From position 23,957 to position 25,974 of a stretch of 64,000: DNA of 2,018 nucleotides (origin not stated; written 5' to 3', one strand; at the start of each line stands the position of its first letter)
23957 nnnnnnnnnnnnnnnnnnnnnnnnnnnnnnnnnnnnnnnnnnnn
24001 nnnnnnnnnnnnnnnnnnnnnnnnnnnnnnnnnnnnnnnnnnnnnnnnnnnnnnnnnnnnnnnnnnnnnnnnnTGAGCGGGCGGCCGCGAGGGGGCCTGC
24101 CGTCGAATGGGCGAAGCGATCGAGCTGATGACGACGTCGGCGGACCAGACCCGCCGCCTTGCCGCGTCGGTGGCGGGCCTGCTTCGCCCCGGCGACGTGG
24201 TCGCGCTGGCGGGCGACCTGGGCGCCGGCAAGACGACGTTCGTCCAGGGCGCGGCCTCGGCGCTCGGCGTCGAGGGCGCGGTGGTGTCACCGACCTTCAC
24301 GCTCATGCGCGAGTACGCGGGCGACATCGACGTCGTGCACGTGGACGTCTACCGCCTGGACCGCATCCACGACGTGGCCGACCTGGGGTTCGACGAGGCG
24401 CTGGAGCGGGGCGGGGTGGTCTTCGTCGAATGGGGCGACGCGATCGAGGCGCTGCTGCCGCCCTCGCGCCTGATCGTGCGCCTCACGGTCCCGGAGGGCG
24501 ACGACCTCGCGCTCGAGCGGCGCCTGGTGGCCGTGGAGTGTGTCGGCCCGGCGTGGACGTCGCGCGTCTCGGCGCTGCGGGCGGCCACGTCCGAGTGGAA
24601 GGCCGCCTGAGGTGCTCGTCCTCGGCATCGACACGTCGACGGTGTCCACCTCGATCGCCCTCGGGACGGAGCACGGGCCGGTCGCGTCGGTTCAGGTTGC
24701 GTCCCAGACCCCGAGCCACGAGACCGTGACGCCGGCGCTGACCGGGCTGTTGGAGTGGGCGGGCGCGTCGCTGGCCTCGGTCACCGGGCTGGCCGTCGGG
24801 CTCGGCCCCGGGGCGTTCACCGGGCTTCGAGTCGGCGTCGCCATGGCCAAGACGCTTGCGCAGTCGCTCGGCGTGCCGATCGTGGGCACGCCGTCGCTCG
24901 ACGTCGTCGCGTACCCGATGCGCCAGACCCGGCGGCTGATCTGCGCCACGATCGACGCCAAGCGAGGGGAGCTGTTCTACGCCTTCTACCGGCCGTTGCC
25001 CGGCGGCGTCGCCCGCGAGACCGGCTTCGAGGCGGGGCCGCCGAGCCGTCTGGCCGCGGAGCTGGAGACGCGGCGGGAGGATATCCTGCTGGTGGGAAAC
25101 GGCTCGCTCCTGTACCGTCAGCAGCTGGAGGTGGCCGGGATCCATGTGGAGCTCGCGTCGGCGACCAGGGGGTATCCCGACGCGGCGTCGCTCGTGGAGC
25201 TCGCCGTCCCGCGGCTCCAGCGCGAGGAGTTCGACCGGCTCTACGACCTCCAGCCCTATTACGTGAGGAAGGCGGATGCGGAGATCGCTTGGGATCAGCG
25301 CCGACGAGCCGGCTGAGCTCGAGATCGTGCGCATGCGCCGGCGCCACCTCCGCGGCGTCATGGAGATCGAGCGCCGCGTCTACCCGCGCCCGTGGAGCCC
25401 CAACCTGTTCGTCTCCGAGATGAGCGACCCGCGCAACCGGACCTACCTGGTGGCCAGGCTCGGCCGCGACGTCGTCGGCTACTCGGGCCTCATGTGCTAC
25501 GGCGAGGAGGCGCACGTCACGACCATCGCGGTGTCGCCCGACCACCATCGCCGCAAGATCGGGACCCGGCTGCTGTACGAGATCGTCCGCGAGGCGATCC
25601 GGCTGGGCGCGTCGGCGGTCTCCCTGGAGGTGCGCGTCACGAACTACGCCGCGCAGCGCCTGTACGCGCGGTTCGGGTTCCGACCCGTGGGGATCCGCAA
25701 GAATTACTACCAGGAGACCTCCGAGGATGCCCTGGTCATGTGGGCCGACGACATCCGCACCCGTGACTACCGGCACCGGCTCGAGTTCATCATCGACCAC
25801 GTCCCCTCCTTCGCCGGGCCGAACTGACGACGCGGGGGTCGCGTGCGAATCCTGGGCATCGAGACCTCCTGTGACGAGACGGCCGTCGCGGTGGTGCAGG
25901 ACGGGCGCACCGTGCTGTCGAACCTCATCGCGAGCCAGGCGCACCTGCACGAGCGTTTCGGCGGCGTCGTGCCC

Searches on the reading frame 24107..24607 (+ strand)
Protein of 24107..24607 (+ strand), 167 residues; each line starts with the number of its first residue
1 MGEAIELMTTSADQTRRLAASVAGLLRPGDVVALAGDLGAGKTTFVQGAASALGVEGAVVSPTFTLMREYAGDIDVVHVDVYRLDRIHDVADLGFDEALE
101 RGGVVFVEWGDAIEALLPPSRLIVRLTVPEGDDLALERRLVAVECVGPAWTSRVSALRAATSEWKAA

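Call 74: search_protein_families(library=pfam, proteins=[window:24107-24607:+], max_evalue=0.00001)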
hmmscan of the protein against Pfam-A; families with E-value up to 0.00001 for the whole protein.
window:24107-24607:+ (167 aa): 1 family
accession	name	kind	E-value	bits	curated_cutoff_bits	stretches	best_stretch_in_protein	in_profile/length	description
PF02367.23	TsaE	-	8.8e-37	126.4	26.6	1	10-127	2-119/128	Threonylcarbamoyl adenosine biosynthesis protein TsaE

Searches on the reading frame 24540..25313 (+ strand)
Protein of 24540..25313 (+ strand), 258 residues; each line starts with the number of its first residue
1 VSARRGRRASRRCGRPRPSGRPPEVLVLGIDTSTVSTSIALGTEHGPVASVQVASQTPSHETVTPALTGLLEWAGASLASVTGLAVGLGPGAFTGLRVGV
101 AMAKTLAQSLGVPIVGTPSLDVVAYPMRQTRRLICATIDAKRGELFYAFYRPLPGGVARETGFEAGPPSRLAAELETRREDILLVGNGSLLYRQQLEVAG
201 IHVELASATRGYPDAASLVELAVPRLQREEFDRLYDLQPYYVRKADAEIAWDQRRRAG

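Call 74: search_protein_families(library=pfam, proteins=[window:24540-25313:+], max_evalue=0.00001)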
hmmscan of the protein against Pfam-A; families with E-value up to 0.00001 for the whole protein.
window:24540-25313:+ (258 aa): 1 family
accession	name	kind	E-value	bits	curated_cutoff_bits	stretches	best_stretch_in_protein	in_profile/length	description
PF00814.31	TsaD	-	2.1e-22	80.6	24.8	1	60-251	30-264/264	tRNA N6-adenosine threonylcarbamoyltransferase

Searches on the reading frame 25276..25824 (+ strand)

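Call 74: search_protein_families(library=pfam, proteins=[window:25276-25824:+], max_evalue=0.00001)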
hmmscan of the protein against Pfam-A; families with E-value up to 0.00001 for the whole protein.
window:25276-25824:+ (183 aa): 4 families
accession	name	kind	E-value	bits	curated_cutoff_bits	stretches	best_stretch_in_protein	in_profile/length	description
PF00583.31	Acetyltransf_1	-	3.6e-19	69.6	20.7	1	27-135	3-116/116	Acetyltransferase (GNAT) family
PF13508.13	Acetyltransf_7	-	1.8e-14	54.3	27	1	54-136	2-83/84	Acetyltransferase (GNAT) domain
PF13673.13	Acetyltransf_10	-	4.1e-11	43.4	23.6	1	51-139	27-111/128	Acetyltransferase (GNAT) domain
PF13480.13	Acetyltransf_6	-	7.7e-07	29.8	22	1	28-117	45-134/143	Acetyltransferase (GNAT) domain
